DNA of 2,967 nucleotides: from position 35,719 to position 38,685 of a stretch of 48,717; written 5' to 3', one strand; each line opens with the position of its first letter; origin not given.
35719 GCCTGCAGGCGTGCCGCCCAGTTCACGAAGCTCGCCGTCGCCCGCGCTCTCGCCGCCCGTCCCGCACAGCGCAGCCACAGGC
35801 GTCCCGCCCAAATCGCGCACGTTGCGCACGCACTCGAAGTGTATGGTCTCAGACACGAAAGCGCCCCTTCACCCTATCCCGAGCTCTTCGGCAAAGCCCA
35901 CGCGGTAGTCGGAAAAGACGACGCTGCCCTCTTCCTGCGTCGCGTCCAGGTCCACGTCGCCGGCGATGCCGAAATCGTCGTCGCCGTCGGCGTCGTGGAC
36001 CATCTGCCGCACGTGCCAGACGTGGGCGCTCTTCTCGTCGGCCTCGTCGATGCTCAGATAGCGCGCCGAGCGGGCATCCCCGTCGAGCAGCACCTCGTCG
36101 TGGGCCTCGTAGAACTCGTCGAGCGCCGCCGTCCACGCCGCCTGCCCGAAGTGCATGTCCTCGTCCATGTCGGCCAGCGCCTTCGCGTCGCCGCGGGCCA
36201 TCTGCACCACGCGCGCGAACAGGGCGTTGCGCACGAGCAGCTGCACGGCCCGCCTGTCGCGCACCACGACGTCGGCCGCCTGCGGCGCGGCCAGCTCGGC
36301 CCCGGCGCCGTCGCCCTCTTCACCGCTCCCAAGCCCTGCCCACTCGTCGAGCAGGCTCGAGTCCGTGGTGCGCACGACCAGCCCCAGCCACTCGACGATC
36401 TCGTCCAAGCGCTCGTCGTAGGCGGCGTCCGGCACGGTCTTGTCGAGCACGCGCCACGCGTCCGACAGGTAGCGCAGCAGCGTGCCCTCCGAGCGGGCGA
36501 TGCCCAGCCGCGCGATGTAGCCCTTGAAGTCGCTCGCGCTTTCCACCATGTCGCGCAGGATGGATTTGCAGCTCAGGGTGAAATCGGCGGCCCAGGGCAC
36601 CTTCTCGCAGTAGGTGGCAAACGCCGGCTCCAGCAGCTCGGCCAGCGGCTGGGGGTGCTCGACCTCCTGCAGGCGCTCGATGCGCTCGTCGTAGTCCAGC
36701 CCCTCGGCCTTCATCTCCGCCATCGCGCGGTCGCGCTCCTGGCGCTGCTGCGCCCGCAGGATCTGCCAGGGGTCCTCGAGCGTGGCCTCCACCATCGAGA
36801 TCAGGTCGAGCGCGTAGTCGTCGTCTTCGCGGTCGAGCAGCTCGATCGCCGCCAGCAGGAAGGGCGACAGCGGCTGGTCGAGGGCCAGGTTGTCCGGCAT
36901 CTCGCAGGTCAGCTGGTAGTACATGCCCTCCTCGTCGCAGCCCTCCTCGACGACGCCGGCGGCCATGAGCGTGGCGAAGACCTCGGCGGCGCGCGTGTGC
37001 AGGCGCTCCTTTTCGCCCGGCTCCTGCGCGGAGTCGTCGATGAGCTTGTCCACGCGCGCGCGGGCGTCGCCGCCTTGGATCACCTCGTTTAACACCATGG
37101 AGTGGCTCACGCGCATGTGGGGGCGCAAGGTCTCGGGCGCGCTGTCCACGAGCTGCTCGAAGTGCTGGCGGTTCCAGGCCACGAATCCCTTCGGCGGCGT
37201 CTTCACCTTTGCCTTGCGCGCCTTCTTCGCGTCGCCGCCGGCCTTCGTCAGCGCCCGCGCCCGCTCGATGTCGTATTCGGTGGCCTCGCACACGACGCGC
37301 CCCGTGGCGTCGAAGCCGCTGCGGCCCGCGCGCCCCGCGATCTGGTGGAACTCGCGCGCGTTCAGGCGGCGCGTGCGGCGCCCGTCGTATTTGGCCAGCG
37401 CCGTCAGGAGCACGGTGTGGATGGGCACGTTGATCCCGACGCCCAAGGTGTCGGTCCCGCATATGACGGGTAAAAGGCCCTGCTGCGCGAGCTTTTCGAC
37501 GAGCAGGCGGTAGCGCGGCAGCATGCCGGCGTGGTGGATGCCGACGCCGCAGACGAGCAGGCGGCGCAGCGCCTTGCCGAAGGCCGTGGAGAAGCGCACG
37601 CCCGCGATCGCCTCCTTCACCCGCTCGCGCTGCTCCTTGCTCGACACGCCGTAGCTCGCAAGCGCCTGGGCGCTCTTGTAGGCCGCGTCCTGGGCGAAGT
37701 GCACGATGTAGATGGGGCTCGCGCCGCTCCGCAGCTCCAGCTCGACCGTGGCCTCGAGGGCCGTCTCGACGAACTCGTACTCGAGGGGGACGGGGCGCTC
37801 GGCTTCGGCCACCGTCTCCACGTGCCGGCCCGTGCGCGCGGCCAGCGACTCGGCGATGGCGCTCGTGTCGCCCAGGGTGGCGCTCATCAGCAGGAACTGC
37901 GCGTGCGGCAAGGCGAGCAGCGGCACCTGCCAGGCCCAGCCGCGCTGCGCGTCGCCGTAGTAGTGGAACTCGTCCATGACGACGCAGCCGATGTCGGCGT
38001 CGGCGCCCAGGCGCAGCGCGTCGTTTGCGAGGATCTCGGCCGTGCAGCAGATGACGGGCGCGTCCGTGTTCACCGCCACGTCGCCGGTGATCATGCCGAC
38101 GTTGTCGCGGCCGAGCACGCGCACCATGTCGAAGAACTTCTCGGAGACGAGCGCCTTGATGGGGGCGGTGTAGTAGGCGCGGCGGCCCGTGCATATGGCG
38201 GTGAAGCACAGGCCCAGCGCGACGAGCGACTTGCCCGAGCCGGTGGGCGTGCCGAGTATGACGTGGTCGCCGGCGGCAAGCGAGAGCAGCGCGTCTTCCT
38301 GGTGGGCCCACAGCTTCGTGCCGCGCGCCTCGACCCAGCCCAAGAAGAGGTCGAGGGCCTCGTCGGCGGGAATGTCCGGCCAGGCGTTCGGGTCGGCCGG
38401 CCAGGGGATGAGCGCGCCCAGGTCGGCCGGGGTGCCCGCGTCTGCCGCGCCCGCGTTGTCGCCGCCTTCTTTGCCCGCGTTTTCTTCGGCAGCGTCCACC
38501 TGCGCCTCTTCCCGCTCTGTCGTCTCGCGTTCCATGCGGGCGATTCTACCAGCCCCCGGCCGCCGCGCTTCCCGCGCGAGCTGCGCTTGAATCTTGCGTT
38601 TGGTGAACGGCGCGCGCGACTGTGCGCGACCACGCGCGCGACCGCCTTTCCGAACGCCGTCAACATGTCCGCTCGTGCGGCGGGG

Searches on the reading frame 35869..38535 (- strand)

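Call 3: search_protein_families(library=pfam, proteins=[window:35869-38535:-], max_evalue=0.01)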
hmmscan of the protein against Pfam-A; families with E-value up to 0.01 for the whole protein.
window:35869-38535:- (888 aa): 5 families
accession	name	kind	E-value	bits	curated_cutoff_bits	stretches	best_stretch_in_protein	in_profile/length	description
PF12029.13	DUF3516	-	1e-172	575.9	25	1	418-879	1-464/464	Domain of unknown function (DUF3516)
PF00270.35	DEAD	-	8e-16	58.7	26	1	77-222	2-161/167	DEAD/DEAH box helicase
PF22527.2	DEXQc_Suv3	-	4.7e-10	39.7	27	1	97-239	21-149/154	DEXQ-box helicase domain of Suv3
PF04851.21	ResIII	-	5.8e-06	26.8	22.5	1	76-221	5-162/164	Type III restriction enzyme, res subunit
PF00271.37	Helicase_C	-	1.5e-05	25.6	23.5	1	328-407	39-110/110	Helicase conserved C-terminal domain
